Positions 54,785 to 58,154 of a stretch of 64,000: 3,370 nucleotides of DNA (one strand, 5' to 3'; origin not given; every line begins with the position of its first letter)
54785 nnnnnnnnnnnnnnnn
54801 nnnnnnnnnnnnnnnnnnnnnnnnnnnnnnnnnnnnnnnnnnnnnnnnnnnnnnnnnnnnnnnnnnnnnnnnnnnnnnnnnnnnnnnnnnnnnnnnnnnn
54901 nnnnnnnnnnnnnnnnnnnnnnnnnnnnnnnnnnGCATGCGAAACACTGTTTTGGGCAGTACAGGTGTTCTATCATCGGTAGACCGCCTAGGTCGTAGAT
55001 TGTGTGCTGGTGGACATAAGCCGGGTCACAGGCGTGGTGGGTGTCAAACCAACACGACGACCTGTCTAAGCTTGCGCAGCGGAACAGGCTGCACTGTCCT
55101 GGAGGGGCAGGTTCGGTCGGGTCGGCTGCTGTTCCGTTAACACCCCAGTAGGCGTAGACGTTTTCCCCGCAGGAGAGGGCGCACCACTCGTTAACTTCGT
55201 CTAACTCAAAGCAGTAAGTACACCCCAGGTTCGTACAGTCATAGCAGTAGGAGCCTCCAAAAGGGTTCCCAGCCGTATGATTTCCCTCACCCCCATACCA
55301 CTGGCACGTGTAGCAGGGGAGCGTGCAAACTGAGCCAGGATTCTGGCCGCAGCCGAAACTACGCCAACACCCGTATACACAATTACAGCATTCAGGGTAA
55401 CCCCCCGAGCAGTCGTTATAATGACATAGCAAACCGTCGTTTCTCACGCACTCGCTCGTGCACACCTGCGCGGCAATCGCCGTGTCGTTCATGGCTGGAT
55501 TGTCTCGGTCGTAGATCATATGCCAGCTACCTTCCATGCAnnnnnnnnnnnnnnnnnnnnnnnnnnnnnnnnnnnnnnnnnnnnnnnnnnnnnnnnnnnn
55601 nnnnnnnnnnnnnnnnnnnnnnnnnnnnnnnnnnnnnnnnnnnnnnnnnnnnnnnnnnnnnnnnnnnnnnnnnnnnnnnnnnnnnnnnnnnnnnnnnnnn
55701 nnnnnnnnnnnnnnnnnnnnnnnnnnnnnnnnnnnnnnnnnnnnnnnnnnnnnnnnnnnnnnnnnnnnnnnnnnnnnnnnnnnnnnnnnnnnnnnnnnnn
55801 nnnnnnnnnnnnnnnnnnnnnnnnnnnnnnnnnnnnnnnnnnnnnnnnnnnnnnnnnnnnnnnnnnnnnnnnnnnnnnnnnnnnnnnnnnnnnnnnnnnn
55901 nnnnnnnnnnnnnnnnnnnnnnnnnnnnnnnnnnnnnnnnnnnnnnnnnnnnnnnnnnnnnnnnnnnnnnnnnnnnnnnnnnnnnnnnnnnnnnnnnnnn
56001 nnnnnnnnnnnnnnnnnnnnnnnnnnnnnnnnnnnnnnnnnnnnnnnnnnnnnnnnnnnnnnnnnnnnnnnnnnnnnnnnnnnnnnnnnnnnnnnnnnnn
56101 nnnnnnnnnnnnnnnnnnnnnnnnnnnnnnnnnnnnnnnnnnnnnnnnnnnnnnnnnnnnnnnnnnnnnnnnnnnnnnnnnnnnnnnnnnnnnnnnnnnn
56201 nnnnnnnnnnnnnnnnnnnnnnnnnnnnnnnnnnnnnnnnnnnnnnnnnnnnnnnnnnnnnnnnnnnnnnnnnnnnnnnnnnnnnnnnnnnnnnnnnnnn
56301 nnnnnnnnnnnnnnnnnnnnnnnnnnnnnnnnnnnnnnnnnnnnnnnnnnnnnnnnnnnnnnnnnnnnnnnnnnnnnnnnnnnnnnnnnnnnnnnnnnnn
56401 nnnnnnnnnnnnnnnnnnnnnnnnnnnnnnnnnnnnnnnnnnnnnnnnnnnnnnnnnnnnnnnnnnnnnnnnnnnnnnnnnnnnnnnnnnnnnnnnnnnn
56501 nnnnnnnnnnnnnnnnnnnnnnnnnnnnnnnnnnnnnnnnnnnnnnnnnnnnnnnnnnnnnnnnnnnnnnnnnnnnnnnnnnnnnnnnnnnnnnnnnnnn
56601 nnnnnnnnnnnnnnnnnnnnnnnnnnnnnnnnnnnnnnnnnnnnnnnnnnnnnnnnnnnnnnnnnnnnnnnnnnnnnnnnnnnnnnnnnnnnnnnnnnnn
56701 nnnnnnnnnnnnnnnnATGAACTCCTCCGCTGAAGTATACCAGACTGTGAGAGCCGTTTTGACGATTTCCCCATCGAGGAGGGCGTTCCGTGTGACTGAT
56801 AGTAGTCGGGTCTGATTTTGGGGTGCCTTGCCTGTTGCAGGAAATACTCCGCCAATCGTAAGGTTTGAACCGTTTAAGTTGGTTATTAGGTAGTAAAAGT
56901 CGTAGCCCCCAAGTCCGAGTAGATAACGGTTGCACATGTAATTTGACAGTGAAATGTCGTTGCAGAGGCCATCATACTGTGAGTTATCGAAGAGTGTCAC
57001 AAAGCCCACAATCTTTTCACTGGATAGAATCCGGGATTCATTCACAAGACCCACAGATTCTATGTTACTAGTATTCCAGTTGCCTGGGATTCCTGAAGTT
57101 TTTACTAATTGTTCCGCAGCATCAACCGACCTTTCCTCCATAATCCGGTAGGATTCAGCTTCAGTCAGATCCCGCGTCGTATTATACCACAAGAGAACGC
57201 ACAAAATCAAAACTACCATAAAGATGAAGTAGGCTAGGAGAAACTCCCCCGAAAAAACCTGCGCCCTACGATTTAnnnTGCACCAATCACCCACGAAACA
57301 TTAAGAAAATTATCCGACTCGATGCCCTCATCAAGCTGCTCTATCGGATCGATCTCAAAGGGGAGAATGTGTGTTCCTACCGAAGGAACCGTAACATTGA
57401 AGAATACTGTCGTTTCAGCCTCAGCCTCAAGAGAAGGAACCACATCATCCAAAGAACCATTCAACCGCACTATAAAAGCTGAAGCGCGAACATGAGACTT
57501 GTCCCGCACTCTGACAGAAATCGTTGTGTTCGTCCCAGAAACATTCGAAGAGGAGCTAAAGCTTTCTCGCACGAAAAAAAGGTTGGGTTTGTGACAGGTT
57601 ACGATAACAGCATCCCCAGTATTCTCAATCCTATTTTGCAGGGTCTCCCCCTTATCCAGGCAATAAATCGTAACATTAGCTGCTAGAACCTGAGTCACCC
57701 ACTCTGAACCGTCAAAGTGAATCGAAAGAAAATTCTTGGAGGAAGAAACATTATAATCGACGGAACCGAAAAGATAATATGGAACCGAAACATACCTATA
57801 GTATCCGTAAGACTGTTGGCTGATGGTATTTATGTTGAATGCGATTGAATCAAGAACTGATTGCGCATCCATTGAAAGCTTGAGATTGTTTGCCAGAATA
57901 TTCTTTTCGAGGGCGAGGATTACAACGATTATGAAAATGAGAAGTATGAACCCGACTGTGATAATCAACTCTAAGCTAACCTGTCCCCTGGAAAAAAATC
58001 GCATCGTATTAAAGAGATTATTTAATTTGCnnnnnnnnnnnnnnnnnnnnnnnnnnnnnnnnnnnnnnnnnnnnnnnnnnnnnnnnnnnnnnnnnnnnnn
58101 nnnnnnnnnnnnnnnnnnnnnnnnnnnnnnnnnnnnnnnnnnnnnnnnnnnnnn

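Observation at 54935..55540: A ~200-aa insertion with 26 cysteines splits the vWA domain right after its MIDAS DxSxS motif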

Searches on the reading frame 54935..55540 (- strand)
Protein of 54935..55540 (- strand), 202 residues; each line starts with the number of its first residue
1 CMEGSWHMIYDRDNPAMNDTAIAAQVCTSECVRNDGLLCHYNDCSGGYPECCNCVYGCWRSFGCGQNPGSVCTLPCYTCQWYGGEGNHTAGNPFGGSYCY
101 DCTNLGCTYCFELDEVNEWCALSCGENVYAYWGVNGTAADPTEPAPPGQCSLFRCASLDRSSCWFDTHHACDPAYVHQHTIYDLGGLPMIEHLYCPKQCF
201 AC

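Call 6: search_protein_families(library=pfam, proteins=[window:54935-55540:-], max_evalue=0.1)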
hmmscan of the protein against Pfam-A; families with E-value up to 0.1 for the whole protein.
window:54935-55540:- (202 aa): 0 families

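Call 7: search_protein_families(library=ncbifam, proteins=[window:54935-55540:-], max_evalue=0.1)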
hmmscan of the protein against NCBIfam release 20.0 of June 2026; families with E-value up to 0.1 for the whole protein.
window:54935-55540:- (202 aa): 0 families

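Call 9: search_solved_structures(query=window:54935-55540:-, max_evalue=10)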
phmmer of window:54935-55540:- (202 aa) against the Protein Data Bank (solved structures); distinct sequences matched with E-value up to 10: 14.
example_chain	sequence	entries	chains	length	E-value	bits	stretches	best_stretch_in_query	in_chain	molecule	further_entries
2hgw_A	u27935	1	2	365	0.55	12.9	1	63-144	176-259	Branched-chain-amino-acid aminotransferase, mitochondrial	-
9lep_B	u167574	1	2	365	0.56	12.8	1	63-144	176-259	Branched-chain-amino-acid aminotransferase, mitochondrial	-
1ekf_A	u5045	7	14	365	0.57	12.8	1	63-144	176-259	BRANCHED CHAIN AMINO ACID AMINOTRANSFERASE (MITOCHONDRIAL) | BRANCHED-CHAIN AMINO ACID AMINOTRANSFERASE, MITOCHONDRIAL | branched chain aminotransferase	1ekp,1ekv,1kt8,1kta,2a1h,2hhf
5mpr_A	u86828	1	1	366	0.57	12.8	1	63-144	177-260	Branched-chain-amino-acid aminotransferase, mitochondrial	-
2hg8_A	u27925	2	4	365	0.57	12.8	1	63-144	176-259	Branched-chain-amino-acid aminotransferase, mitochondrial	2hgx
5bwr_A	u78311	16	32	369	0.57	12.8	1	63-144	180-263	Branched-chain-amino-acid aminotransferase, mitochondrial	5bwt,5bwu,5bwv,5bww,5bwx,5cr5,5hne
2hdk_A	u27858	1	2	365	0.59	12.8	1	63-144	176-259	Branched-chain-amino-acid aminotransferase, mitochondrial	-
6prx_A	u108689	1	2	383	0.59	12.7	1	63-144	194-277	Branched-chain-amino-acid aminotransferase, mitochondrial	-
2abj_A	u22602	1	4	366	0.74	12.4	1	66-132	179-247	Branched-chain-amino-acid aminotransferase, cytosolic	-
9bfa_A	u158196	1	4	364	0.9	12.2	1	66-135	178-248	Branched-chain-amino-acid aminotransferase, cytosolic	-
9bfo_A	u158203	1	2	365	0.9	12.2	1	66-135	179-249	Branched-chain-amino-acid aminotransferase, cytosolic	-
7ntr_A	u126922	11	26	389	1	11.9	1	66-135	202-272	Branched-chain-amino-acid aminotransferase, cytosolic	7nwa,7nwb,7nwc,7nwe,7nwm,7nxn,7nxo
2cog_A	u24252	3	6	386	1.1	11.9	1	66-135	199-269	branched chain aminotransferase 1, cytosolic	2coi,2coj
4dz4_A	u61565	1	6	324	1.1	11.9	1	144-181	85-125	Agmatinase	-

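Call 53: search_protein_representatives(alignment_id=A5)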
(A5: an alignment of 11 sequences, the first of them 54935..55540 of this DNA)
Query: 11 sequences, 202 profile positions. Proteins with E-value up to 0.001 (for the whole library): 4; up to 1e-10: 3; up to 1e-30: 3. The best 4 are listed.
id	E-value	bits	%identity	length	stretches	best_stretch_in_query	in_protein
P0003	6.6e-90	316.5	-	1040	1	1-202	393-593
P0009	2.8e-62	226.3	-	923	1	1-202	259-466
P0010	1.2e-42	162.2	-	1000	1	52-201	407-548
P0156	1.4e-08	50.9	-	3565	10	62-166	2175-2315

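Call 57: predict_structure(alignment_id=A5)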
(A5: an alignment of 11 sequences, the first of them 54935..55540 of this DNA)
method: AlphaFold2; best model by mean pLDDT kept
length: 202 residues; sequences in the alignment: 11
mean_pLDDT: 61.2   pTM: 0.50
mean pLDDT of the five models: 61.2, 55.2, 51.1, 47.4, 45.9
residues with pLDDT >= 90: 37; 70-90: 44; 50-70: 30; < 50: 91
segments of 3 or more residues with pLDDT < 50: 1-32, 55-106, 196-202
pLDDT, mean of each block of 10 residues (from residue 1): 43 42 33 53 63 50 34 38 32 39 53 77 75 90 93 93 95 88 85 55 35
secondary structure, 60 per line:
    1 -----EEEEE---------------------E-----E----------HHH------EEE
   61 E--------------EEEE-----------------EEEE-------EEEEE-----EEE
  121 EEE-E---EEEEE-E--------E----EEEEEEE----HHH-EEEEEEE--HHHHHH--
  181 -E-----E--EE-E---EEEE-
elements in order: E6-10 E58-61 E76-79 E97-100 E108-112 E118-123 E129-133 E149-155 E164-170 H173-178 E198-201

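Call 59: fold_search(model_id=the predicted structure, library=pdb)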
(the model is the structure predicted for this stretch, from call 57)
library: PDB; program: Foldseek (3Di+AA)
matches with E <= 10: 121; with E <= 0.001: 0
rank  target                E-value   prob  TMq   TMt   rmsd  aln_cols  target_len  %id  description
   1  7uts_I                1.6e+00  0.01  0.09  0.05  21.8       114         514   17  CPV Total-Fab Polyclonal A Site Fab (released 2023-10-04)
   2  6los_A                1.7e+00  0.06  0.12  0.08   6.3        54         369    9  Crystal structure of mouse PEDF in complex with heterotrimeric collagen model peptide. (released 2020-09-02)
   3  5l2h_A                1.7e+00  0.04  0.14  0.22   8.5        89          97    7  Crystal Structure of W26A mutant of anti-EGFR Centyrin P54AR4-83v2 (released 2016-11-02)
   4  9ezm_A                1.9e+00  0.04  0.15  0.08  12.8       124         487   14  CryoEM structure of the contracted sheath in H. borinquense (released 2024-11-27)
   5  5tzn_F                2.2e+00  0.03  0.12  0.15  14.0        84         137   12  Structure of the viral immunoevasin m12 (Smith) bound to the natural killer cell receptor NKR-P1B (B6) (released 2017-05-24)
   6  9n77_LS               2.2e+00  0.01  0.12  0.08  15.8       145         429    8  SSU processome maturation and disassembly, State K (released 2025-11-05)
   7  5d76_A                2.3e+00  0.06  0.13  0.12  10.4        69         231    9  The crystal structure of Ly7917 with the hydrolyzing product of MDP (released 2016-08-17)
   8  3hvn                  2.3e+00  0.06  0.11  0.06  11.0        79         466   11  Crystal structure of cytotoxin protein suilysin from Streptococcus suis (released 2010-03-02)
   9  8j67_C                2.3e+00  0.02  0.09  0.10  14.0        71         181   15  Crystal structure of Toxoplasma gondii M2AP (released 2023-08-30)
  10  5ig8_B                2.4e+00  0.04  0.10  0.09  10.0        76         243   12  Crystal structure of macrocyclase MdnB from Microcystis aeruginosa MRC (released 2016-09-21)
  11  8qdq_B                2.4e+00  0.02  0.09  0.03  12.0        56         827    7  Vitis vinifera dimeric 13S-lipoxygenase LOXA in the closed conformation (released 2024-10-30)
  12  28yj_A                3.0e+00  0.01  0.11  0.08  41.3       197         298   10  Molecular basis of ZPD homopolymerization: cryo-EM structure of a native vertebrate egg coat filament (released 2026-03-18)
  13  9n78_LS               3.0e+00  0.01  0.12  0.08  15.8       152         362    6  SSU processome maturation and disassembly, State L (released 2025-11-05)
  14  5d74_A                3.2e+00  0.04  0.13  0.11  12.0        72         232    8  The crystal structure of Ly7917 (released 2016-08-17)
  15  9j3p_D                3.4e+00  0.03  0.11  0.07   6.4        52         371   10  Human Pigment Epithelium-Derived Factor with Zinc Ions Crystallized in P2(1)2(1)2(1) Space Group (released 2025-06-18)
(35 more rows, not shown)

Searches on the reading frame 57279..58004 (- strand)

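Call 6: search_protein_families(library=pfam, proteins=[window:57279-58004:-], max_evalue=0.1)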
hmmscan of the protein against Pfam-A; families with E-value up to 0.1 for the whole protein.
window:57279-58004:- (242 aa): 2 families
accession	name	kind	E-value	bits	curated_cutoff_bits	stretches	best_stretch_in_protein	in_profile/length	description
PF07705.17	CARDB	-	1.5e-06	28.7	22.7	1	145-234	6-99/101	CARDB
PF21158.3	flgK_1st_1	-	0.053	14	24.2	0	152-184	4-35/81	Flagellar hook-associated protein 1, D2-like domain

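Call 7: search_protein_families(library=ncbifam, proteins=[window:57279-58004:-], max_evalue=0.1)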
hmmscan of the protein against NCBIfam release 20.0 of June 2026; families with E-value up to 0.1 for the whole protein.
window:57279-58004:- (242 aa): 0 families
